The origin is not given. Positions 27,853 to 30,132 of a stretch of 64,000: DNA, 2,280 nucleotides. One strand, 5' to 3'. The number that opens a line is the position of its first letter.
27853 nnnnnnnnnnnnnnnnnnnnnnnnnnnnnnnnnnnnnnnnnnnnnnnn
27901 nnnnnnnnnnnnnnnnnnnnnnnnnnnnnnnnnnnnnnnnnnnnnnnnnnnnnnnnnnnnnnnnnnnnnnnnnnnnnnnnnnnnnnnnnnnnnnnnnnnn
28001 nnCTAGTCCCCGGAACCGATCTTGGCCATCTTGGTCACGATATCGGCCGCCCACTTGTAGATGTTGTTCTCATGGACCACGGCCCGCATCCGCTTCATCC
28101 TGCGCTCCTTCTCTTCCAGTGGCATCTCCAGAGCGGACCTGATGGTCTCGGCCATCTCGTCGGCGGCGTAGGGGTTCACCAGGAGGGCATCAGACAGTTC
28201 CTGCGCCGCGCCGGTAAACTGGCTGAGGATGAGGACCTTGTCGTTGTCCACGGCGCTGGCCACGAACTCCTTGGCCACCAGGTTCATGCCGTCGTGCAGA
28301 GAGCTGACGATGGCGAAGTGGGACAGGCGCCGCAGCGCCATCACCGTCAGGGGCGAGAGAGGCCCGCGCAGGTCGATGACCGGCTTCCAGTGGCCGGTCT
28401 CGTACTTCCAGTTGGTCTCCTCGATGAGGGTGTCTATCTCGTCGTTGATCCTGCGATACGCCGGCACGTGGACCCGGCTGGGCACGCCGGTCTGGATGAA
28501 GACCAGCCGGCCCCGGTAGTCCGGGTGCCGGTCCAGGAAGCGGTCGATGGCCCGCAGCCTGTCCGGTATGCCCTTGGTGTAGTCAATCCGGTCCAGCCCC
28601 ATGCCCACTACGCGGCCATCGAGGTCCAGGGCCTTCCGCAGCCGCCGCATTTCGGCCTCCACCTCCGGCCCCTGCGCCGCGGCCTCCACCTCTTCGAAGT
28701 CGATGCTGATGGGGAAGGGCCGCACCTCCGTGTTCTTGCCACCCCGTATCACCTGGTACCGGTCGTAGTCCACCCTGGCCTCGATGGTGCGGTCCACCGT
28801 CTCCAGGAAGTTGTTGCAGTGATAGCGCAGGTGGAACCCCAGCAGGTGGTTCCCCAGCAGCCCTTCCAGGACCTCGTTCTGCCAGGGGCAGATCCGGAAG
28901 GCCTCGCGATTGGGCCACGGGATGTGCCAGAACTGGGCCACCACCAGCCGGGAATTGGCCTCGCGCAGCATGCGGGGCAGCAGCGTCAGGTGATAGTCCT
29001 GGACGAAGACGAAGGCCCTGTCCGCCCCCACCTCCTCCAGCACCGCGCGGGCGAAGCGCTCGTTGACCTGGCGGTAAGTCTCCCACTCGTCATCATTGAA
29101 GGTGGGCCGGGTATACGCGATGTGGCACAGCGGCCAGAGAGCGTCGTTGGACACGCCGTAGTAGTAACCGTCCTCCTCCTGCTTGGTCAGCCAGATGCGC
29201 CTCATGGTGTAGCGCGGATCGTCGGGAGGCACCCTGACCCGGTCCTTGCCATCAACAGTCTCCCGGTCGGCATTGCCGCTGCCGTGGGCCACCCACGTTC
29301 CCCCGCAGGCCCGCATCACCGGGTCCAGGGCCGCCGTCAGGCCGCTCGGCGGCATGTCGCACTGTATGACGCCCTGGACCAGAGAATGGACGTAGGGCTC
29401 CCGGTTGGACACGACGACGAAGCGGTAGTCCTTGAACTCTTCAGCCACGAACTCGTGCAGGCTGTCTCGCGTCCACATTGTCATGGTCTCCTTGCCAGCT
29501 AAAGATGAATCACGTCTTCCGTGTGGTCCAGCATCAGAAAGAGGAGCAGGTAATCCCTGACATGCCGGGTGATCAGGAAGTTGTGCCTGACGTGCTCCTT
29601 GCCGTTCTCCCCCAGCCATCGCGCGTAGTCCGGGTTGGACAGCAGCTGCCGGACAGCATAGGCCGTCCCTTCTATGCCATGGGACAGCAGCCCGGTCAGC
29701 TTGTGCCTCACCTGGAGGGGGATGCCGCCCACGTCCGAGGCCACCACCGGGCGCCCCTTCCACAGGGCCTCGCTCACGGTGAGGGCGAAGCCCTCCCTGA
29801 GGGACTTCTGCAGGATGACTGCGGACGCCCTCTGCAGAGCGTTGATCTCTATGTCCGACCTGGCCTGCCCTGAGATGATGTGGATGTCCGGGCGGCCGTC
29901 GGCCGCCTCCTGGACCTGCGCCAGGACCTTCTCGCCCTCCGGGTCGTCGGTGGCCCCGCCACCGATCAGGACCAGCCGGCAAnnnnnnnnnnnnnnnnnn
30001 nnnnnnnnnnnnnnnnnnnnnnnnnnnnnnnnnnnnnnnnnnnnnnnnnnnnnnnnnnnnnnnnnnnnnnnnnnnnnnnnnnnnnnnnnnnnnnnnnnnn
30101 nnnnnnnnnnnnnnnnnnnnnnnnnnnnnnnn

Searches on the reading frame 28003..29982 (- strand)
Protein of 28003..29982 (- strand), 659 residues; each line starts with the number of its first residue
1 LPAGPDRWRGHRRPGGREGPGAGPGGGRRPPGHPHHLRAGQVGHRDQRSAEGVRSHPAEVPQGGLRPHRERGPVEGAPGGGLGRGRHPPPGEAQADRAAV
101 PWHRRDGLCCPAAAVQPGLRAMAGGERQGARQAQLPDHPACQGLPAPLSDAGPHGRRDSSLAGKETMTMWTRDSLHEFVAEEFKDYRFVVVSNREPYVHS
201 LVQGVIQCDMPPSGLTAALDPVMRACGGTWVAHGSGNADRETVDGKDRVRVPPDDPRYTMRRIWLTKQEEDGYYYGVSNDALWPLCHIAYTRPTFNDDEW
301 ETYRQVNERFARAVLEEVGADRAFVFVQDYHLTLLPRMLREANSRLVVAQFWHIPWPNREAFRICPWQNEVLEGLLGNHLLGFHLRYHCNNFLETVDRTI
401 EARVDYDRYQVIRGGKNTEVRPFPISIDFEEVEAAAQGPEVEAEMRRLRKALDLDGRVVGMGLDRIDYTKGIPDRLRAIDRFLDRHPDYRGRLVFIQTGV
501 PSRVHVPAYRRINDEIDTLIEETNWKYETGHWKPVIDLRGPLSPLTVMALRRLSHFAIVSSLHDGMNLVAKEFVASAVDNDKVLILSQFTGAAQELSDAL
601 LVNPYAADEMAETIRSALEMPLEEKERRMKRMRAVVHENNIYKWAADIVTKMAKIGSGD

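Call 66: search_protein_families(library=pfam, proteins=[window:28003-29982:-], max_evalue=0.0001)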
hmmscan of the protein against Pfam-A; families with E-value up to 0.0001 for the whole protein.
window:28003-29982:- (659 aa): 1 family
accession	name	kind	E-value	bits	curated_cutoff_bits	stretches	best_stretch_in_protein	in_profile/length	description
PF00982.27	Glyco_transf_20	-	8e-119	397.9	32.5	1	187-652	2-471/473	Glycosyltransferase family 20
